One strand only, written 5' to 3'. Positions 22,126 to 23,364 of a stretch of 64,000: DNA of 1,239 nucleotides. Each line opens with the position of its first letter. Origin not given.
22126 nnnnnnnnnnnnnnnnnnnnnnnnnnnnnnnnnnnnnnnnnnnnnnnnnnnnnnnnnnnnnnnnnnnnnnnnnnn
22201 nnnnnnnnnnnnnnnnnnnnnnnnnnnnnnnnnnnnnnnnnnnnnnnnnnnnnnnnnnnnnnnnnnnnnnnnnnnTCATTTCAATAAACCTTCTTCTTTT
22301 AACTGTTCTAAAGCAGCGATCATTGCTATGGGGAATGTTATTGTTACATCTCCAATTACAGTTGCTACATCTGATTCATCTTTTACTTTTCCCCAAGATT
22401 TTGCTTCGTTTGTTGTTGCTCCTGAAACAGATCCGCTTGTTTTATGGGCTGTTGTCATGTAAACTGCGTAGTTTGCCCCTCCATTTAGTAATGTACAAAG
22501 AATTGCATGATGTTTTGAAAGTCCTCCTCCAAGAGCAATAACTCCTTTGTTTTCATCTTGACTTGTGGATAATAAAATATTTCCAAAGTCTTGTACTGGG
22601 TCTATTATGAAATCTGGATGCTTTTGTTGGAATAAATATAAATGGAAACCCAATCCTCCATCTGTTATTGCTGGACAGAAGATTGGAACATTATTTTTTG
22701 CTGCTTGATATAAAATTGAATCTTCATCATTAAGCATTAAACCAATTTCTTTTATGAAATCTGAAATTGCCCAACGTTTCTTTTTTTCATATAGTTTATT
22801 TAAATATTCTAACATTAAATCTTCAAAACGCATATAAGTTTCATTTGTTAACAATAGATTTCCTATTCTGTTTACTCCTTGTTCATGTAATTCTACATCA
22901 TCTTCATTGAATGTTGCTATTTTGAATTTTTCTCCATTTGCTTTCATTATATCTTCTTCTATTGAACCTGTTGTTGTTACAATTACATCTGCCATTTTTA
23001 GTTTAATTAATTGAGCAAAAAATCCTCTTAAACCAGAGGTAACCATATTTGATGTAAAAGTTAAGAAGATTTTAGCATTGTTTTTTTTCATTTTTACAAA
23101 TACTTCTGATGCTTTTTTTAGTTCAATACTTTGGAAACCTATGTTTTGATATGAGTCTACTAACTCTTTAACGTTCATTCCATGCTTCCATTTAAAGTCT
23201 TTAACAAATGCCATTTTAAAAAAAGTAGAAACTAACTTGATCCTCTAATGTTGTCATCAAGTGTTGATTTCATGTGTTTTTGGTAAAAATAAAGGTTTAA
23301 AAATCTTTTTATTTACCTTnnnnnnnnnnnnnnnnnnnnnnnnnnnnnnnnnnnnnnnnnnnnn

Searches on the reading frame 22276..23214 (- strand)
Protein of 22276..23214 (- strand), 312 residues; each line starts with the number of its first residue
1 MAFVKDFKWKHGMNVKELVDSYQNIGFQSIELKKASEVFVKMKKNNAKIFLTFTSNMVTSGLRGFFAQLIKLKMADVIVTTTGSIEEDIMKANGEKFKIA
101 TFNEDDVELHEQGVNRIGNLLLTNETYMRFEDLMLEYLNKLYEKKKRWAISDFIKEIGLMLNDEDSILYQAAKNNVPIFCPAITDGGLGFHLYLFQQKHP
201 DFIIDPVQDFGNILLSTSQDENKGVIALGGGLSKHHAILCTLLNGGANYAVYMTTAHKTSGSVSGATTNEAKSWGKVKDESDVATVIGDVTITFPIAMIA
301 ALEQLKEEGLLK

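Call 33: search_protein_families(library=pfam, proteins=[window:22276-23214:-], max_evalue=0.001)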
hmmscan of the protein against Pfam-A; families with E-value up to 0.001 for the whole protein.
window:22276-23214:- (312 aa): 1 family
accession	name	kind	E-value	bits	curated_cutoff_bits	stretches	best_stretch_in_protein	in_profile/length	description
PF01916.23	DS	-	1.5e-100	336.6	27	1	17-298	1-285/288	Deoxyhypusine synthase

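Call 56: search_protein_families(library=pfam, proteins=[L131:8663-9787:-, L131:5057-7228:-, L131:7218-7625:-, L131:8272-8673:+], max_evalue=0.01)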
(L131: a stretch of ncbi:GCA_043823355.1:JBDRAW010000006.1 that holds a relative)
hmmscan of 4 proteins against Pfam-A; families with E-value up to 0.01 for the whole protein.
L131:8663-9787:- (374 aa): 2 families
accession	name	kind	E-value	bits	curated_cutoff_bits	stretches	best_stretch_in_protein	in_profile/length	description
PF00589.27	Phage_integrase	-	0.0042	17.3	27.1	0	130-176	5-55/172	Phage integrase family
PF21491.2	MIMI_R596-like_C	-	0.0099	16.2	27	0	16-60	6-46/107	Mimivirus sulfhydryl oxidase R596-like, C-terminal domain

L131:5057-7228:- (723 aa): 1 family
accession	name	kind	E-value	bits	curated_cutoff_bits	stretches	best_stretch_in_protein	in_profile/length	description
PF09250.16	Prim-Pol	-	1.1e-07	32.8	22.8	1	10-136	8-149/158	Bifunctional DNA primase/polymerase, N-terminal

L131:7218-7625:- (135 aa): 0 families

L131:8272-8673:+ (133 aa): 8 families
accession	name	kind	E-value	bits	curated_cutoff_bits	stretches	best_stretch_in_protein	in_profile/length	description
PF25212.1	HVO_A0114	-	3.4e-06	27.2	27.6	1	37-100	11-73/84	HVO_A0114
PF14947.12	HTH_45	-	0.002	18.6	25.5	1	76-116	32-68/77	Winged helix-turn-helix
PF02082.26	Rrf2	-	0.0028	18.2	30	1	51-97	11-57/132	Iron-dependent Transcriptional regulator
PF13412.12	HTH_24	-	0.0035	17.3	21.9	1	57-94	11-48/48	Winged helix-turn-helix DNA-binding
PF22665.2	DUF6293_C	-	0.0037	18.1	27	1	67-113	57-97/101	DUF6293 C-terminal winged helix domain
PF01022.26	HTH_5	-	0.004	17.4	22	0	53-94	6-46/47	Bacterial regulatory protein, arsR family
PF22545.2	2CompARG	-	0.0045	17.5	27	1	28-80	91-143/170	2-Component system ADP-ribose glycohydrolase domain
PF13601.12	HTH_34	-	0.0048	17.5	27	1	53-119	4-74/80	Winged helix DNA-binding domain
